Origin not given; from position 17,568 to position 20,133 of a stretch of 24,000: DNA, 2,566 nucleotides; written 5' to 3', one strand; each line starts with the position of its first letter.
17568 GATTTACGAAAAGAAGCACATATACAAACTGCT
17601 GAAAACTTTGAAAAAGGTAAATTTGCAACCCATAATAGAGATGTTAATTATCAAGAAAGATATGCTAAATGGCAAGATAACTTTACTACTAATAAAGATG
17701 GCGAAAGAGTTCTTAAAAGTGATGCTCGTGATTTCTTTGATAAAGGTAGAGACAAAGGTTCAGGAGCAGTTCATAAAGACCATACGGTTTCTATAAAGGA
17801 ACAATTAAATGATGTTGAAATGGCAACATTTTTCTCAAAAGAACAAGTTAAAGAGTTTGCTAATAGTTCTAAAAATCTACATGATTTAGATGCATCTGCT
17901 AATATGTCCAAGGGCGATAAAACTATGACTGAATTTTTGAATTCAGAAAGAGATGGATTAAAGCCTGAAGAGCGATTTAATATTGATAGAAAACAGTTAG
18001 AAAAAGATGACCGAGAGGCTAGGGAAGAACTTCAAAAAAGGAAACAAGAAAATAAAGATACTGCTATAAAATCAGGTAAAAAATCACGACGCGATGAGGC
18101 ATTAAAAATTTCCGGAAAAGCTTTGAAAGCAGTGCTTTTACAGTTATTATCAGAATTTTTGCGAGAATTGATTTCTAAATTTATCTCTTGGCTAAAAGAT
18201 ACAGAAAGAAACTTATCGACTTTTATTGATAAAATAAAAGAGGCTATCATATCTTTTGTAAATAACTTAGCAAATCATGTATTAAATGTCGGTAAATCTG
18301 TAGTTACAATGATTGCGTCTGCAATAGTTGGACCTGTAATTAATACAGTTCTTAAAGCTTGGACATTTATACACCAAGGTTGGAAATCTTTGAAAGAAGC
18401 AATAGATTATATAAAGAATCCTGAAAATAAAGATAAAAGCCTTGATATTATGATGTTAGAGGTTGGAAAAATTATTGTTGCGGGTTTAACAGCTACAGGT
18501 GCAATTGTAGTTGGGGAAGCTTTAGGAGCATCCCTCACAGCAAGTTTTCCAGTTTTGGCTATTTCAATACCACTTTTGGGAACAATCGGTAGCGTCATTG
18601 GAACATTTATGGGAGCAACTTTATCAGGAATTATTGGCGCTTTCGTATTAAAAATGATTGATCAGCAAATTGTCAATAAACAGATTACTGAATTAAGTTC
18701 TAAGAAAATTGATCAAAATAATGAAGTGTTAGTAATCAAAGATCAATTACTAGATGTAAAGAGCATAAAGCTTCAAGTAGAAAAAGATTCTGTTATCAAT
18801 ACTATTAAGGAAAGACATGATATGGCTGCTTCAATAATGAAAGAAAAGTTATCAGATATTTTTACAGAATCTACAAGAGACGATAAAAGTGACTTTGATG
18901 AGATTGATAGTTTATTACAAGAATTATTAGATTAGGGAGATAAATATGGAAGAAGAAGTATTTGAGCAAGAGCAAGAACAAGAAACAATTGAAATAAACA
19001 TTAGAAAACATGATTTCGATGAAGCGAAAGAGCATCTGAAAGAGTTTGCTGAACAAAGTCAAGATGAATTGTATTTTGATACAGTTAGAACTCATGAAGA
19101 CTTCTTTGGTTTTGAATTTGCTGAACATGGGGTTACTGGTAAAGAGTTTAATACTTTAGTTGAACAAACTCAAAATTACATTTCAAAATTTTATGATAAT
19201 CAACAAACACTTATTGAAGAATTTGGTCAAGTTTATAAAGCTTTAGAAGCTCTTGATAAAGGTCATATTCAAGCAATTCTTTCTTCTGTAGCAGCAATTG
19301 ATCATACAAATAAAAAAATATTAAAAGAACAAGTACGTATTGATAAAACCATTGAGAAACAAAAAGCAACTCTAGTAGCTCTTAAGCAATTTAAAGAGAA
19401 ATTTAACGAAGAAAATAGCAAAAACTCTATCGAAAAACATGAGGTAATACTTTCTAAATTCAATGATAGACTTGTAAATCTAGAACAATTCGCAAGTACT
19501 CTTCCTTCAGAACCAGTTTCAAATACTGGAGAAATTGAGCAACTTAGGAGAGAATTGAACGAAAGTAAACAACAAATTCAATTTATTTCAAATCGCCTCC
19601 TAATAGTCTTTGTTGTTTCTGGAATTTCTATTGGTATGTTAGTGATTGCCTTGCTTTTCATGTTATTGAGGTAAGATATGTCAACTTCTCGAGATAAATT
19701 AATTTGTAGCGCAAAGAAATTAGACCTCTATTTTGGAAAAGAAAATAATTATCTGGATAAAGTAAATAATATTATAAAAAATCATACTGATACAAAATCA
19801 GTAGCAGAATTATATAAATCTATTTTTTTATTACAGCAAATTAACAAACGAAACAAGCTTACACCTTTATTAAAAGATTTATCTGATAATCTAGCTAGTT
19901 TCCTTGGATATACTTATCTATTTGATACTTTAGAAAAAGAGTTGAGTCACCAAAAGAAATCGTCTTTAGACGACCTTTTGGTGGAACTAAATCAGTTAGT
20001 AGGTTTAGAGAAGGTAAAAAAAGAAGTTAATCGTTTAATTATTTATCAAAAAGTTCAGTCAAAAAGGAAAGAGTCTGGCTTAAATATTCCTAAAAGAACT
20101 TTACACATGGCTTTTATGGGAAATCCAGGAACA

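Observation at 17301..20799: Candidate undescribed three-gene membrane-associated system: HNH-like glycine-zipper coiled-coil protein, tail-anchored coiled-coil protein and CbbX/SpoVK-type AAA+ ATPase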

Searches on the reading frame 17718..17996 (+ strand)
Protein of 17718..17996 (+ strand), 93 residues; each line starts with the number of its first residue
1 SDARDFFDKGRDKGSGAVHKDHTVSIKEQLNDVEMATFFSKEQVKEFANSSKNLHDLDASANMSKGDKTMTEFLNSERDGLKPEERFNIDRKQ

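Call 64: search_solved_structures(query=A7, max_evalue=10, show_alignments=3)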
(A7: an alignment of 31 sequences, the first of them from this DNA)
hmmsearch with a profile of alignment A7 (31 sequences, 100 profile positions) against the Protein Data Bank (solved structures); distinct sequences matched with E-value up to 10: 3.
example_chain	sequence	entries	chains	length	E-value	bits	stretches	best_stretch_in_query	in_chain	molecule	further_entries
7p9k_A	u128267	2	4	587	0.00079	22.7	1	18-80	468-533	DUF262 domain-containing protein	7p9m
5ghe_A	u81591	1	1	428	0.69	13.3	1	29-94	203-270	Pesticidal crystal protein Cry6Aa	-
5jnu_A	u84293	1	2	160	1.9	11.8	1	52-85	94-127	Low molecular weight phosphotyrosine protein phosphatase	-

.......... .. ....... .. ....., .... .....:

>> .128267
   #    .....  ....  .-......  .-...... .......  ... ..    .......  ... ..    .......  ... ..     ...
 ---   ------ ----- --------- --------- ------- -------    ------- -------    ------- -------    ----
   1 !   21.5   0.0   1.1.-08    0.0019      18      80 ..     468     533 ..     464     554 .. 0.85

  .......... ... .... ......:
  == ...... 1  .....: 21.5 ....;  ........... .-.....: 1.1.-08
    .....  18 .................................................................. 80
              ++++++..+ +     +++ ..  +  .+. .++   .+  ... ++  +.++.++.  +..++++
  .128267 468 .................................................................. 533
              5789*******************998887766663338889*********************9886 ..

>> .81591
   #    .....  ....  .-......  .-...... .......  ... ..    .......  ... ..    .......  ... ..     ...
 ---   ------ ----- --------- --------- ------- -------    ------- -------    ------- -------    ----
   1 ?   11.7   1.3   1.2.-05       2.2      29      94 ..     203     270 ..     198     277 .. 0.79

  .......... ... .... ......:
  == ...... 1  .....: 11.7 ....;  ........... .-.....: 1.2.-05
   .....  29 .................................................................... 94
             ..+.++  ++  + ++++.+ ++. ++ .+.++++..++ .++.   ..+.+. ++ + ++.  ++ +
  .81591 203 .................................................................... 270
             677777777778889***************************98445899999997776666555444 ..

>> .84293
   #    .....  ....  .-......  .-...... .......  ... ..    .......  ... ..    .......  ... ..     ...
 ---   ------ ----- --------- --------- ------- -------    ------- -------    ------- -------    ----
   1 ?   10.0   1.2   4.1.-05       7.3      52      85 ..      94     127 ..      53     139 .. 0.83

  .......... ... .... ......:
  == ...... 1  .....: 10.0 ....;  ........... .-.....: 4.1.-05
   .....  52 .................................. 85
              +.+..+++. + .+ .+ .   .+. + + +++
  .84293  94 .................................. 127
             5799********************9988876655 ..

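Call 65: search_protein_families(library=pfam, alignment_id=A7, max_evalue=0.1)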
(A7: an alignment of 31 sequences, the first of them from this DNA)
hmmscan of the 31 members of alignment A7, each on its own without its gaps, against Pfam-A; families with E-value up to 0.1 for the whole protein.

A. member 1, seq(93 aa): 2 families
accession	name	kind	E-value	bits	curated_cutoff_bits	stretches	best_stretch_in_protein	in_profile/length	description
PF20162.4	Etd1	-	0.0021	19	27.5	1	21-72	35-86/98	Septation protein etd1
PF02602.20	HEM4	-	0.071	12.7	27.5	1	22-55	156-191/231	Uroporphyrinogen-III synthase HemD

B. families by the number of members that match (of 31 scanned): 11 families
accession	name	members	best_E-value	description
PF13395.12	HNH_4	6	0.00039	HNH endonuclease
PF07510.16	GmrSD_C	5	0.00039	GmrSD restriction endonucleases, C-terminal domain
PF20162.4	Etd1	1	0.0021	Septation protein etd1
PF14410.12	GH-E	1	0.0057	HNH/ENDO VII superfamily nuclease with conserved GHE residues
PF15601.11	Imm70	1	0.027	Immunity protein 70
PF12724.12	Flavodoxin_5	1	0.046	Flavodoxin domain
PF23206.1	PCDH15_12th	1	0.047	PCDH15-like domain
PF00753.33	Lactamase_B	1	0.049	Metallo-beta-lactamase superfamily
PF02602.20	HEM4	1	0.071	Uroporphyrinogen-III synthase HemD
PF14282.11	FlxA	1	0.072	FlxA-like protein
PF04518.17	Effector_1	1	0.08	Effector from type III secretion system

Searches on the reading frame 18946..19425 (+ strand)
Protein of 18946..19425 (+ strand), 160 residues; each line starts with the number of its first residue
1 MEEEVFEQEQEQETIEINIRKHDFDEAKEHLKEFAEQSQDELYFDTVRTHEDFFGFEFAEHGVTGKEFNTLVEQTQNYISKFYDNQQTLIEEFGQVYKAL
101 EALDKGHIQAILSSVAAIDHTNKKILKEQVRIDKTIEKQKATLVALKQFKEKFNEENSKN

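Call 83: search_solved_structures(query=A8, max_evalue=10, show_alignments=2)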
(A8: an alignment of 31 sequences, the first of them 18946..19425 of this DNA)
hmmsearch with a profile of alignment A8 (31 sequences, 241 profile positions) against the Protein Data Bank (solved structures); distinct sequences matched with E-value up to 10: 7.
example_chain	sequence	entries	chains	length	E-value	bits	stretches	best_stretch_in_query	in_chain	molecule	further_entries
7dms_A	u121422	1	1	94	0.057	16.3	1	183-233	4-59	Fe(II)-binding effector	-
5vjs_A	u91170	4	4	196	0.064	16.2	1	148-228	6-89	Reaction Center Maquette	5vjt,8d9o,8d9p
4zcb_A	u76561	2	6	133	0.4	13.6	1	13-80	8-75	Retinol-binding protein 2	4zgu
4zj0_A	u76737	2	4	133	0.44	13.4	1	13-80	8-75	Retinol-binding protein 2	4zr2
8g0f_A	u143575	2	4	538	0.45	13.4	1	14-119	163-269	Diphtheria toxin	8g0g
7k7b_A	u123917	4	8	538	0.88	12.5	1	14-119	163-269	Diphtheria toxin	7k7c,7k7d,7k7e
1ddt_A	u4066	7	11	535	0.89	12.4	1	14-119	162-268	DIPHTHERIA TOXIN | DIPHTHERIA TOXIN (DIMERIC)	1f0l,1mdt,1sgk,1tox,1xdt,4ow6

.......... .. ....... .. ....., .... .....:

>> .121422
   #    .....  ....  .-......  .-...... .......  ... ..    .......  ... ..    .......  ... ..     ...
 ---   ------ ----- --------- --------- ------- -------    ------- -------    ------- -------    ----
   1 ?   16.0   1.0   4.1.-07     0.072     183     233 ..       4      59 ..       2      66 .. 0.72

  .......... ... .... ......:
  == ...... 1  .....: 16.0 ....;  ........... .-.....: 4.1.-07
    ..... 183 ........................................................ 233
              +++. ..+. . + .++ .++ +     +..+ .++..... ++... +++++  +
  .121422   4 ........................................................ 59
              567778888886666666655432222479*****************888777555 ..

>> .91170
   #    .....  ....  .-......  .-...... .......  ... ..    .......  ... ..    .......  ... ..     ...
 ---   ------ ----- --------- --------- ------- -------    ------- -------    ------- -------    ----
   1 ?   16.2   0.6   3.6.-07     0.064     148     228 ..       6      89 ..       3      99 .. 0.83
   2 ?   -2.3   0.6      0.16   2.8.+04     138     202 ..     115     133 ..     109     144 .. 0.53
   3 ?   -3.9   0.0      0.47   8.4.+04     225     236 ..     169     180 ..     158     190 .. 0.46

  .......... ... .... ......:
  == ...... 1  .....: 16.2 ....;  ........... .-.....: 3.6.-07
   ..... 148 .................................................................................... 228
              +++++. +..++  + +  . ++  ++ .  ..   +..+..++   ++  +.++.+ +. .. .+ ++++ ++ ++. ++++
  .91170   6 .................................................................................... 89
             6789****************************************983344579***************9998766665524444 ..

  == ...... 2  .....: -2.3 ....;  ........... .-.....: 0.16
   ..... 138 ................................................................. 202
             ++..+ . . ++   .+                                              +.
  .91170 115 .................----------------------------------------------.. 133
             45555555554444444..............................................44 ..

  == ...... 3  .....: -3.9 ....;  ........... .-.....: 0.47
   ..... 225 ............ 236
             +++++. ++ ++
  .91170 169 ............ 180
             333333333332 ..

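Call 84: search_protein_families(library=pfam, alignment_id=A8, max_evalue=0.05)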
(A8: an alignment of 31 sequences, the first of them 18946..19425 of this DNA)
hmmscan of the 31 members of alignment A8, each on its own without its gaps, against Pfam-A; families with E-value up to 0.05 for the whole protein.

A. member 1, window:18946-19425:+ (160 aa): 3 families
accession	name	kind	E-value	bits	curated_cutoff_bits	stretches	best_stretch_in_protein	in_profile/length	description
PF04867.17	DUF643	-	0.0055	17.7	25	1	68-141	8-84/114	Protein of unknown function (DUF643)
PF21859.2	Replitron_HUH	-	0.021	15.6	28.5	1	80-151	14-88/128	Replitron, HUH endonuclease domain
PF00903.31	Glyoxalase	-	0.03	15.2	20.6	0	50-145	50-108/121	Glyoxalase/Bleomycin resistance protein/Dioxygenase superfamily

B. families by the number of members that match (of 31 scanned): 64 families (the first 25 are shown)
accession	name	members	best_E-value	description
PF11887.13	Mce4_CUP1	10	0.0011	Cholesterol uptake porter CUP1 of Mce4, putative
PF23735.1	KIF9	4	0.00015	Kinesin-like protein KIF9 domain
PF15905.10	HMMR_N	4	0.00065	Hyaluronan mediated motility receptor N-terminal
PF18709.6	DLP_helical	3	0.00046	Dynamin-like helical domain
PF07579.16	DUF1548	3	0.0015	Domain of Unknown Function (DUF1548)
PF02090.21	SPAM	3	0.002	Salmonella surface presentation of antigen gene type M protein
PF06103.16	DUF948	3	0.0023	Bacterial protein of unknown function (DUF948)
PF05873.17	Mt_ATP-synt_D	2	0.00012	ATP synthase D chain, mitochondrial (ATP5H)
PF20442.3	BrxL_N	2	0.0087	BREX system Lon protease-like protein BrxL N-terminal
PF22872.1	DUF7018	2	0.009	Domain of unknown function (DUF7018)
PF24373.1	DUF7529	2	0.011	Family of unknown function (DUF7529)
PF17192.9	MukF_M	2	0.021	MukF middle domain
PF25600.1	TRIM_CC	2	0.034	TRIM protein coiled-coil region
PF07951.19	Toxin_R_bind_C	2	0.042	Clostridium neurotoxin, C-terminal receptor binding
PF02414.20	Borrelia_orfA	1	0.00027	Borrelia ORF-A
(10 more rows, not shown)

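Call 100: find_homologous_proteins(query=A8, max_evalue=0.001)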
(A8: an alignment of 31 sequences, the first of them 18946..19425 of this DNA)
Query A8 (31 sequences) (160 aa, profile of the alignment): 753 proteins with E <= 0.001 among 1749 candidates; the best 120 are listed.
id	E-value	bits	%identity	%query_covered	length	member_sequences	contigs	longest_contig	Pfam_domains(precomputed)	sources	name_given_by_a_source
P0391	1.2e-66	243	40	87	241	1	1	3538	-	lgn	-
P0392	2.0e-64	236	41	88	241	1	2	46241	-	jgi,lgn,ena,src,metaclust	metaclust:\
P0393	3.5e-62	228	41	88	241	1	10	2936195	-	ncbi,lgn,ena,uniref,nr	ncbi:hypothetical protein [Syntrophomonas wolfei]|uniref:Uncharacterized protein n=1 Tax=Syntrophomo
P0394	1.2e-61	227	43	88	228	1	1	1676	-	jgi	jgi:tetrahydromethanopterin S-methyltransferase subunit G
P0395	6.0e-56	208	46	91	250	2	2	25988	-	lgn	-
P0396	3.9e-55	205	92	90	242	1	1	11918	-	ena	-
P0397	4.5e-55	205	95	91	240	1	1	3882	-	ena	-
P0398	4.6e-55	205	92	100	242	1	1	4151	-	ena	-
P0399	5.5e-55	205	94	91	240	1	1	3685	-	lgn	-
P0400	6.9e-55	204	92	91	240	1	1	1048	-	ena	-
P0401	7.6e-55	204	93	91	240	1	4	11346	-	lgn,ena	-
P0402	8.2e-55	204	94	91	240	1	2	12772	-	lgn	-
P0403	8.2e-55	204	92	90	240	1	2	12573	-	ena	-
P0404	8.7e-55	204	89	100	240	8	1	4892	-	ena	-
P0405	9.4e-55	204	94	91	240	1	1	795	-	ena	-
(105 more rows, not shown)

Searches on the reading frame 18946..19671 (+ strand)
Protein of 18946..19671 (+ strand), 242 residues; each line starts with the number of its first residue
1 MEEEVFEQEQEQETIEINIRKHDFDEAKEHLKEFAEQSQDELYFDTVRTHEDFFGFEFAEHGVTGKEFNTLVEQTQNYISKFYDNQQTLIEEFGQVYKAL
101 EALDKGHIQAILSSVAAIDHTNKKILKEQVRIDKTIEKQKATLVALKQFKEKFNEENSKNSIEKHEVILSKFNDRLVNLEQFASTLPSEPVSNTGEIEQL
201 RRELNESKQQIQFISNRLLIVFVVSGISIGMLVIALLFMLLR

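Call 3: search_protein_families(library=pfam, proteins=[window:18946-19671:+], max_evalue=1)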
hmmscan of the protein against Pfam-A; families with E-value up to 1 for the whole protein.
window:18946-19671:+ (242 aa): 7 families
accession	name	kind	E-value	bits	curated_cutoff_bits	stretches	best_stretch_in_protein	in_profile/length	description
PF12795.12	MscS_porin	-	0.0019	18.3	34.4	1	133-218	50-136/238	Mechanosensitive ion channel porin domain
PF04867.17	DUF643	-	0.029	15.4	25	1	68-141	8-84/114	Protein of unknown function (DUF643)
PF21859.2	Replitron_HUH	-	0.034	14.9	28.5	1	81-151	15-88/128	Replitron, HUH endonuclease domain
PF11887.13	Mce4_CUP1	-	0.063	13.3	32.6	1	65-149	56-139/222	Cholesterol uptake porter CUP1 of Mce4, putative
PF00903.31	Glyoxalase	-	0.083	13.7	20.6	1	51-145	51-108/121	Glyoxalase/Bleomycin resistance protein/Dioxygenase superfamily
PF18498.6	DUF5618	-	0.22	12.2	33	0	25-101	11-91/121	Domain of unknown function (DUF5618)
PF07739.18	TipAS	-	0.46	11.4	23.8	1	23-99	14-91/117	TipAS antibiotic-recognition domain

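Call 4: search_protein_families(library=padloc, proteins=[window:18946-19671:+], max_evalue=1)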
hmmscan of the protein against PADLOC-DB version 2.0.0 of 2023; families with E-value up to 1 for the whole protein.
window:18946-19671:+ (242 aa): 5 families
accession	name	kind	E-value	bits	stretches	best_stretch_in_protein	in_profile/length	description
PDLC00580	JetC3|JetC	-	0.00044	16.6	1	60-215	209-360/1068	DUF3584 domain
PDLC04850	PDC-S05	-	0.0084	14.4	1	69-121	21-72/86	-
PDLC01378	Cas3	-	0.012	13.9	1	80-225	51-164/174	CAS-I; effector_G3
PDLC00321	PtuB1|PtuB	-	0.2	9.4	1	111-171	135-196/223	Unknown function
PDLC03865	LmuB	-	0.53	6.4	1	84-218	537-675/1007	-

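Call 5: search_protein_families(library=ncbifam, proteins=[window:18946-19671:+], max_evalue=1)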
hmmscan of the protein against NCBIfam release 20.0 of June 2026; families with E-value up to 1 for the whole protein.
window:18946-19671:+ (242 aa): 3 families
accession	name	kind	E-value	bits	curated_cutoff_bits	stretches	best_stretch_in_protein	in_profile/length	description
NF008438.0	PRK11281.1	equivalog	0.0023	15.7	991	1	107-218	64-179/1113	mechanosensitive channel MscK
NF010302.0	PRK13740.1-3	equivalog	0.021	15.1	147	1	114-167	15-70/75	conjugal transfer relaxosome protein TraY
TIGR00030.1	S21p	equivalog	0.12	12.2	28.95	0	16-51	2-35/58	30S ribosomal protein S21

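Call 67: search_protein_families(library=phrogs, proteins=[window:18946-19671:+], max_evalue=0.01)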
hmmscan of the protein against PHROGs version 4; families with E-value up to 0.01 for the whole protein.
window:18946-19671:+ (242 aa): 0 families

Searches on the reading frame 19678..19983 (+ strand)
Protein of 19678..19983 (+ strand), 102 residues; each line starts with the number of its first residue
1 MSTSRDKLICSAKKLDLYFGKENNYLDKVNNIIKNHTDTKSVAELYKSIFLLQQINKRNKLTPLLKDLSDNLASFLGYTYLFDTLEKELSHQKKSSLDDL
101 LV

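Call 88: search_solved_structures(query=A9, max_evalue=10, show_alignments=1)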
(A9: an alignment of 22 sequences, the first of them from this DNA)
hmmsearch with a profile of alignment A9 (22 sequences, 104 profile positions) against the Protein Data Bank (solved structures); distinct sequences matched with E-value up to 10: 12.
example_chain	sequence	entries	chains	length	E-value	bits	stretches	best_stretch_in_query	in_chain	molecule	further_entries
8vd6_A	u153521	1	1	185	0.002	21.9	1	39-95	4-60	CAP REPEAT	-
3nuf_A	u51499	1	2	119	0.97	13.2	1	22-81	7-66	PRD-containing transcription regulator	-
6qs0_A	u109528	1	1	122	1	13.1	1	22-62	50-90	Putative outer membrane protein BBA03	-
5cwh_A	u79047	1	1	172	1.3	12.8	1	23-71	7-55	Designed helical repeat protein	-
6hsy_A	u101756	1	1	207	1.5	12.6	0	55-80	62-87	Toluene tolerance protein Ttg2D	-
5h78_A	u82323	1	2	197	1.8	12.4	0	25-71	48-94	cAMP-dependent protein kinase type II-alpha regulatory subunit,DHR14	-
6is7_A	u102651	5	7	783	2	12.2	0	18-76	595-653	DNA polymerase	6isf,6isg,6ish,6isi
1orj_A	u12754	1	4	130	3.8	11.3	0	28-71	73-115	flagellar protein FliS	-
9d92_A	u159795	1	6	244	6.3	10.6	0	23-72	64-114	Z4 c3i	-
9f21_A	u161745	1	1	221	7.1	10.4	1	19-68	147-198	Complement regulator-acquiring surface protein 2 (CRASP-2)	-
8fbk_A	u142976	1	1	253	7.4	10.4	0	26-69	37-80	KWOCA_65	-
5h7c_A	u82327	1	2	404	8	10.3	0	21-71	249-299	Immunoglobulin G-binding protein A, DHR14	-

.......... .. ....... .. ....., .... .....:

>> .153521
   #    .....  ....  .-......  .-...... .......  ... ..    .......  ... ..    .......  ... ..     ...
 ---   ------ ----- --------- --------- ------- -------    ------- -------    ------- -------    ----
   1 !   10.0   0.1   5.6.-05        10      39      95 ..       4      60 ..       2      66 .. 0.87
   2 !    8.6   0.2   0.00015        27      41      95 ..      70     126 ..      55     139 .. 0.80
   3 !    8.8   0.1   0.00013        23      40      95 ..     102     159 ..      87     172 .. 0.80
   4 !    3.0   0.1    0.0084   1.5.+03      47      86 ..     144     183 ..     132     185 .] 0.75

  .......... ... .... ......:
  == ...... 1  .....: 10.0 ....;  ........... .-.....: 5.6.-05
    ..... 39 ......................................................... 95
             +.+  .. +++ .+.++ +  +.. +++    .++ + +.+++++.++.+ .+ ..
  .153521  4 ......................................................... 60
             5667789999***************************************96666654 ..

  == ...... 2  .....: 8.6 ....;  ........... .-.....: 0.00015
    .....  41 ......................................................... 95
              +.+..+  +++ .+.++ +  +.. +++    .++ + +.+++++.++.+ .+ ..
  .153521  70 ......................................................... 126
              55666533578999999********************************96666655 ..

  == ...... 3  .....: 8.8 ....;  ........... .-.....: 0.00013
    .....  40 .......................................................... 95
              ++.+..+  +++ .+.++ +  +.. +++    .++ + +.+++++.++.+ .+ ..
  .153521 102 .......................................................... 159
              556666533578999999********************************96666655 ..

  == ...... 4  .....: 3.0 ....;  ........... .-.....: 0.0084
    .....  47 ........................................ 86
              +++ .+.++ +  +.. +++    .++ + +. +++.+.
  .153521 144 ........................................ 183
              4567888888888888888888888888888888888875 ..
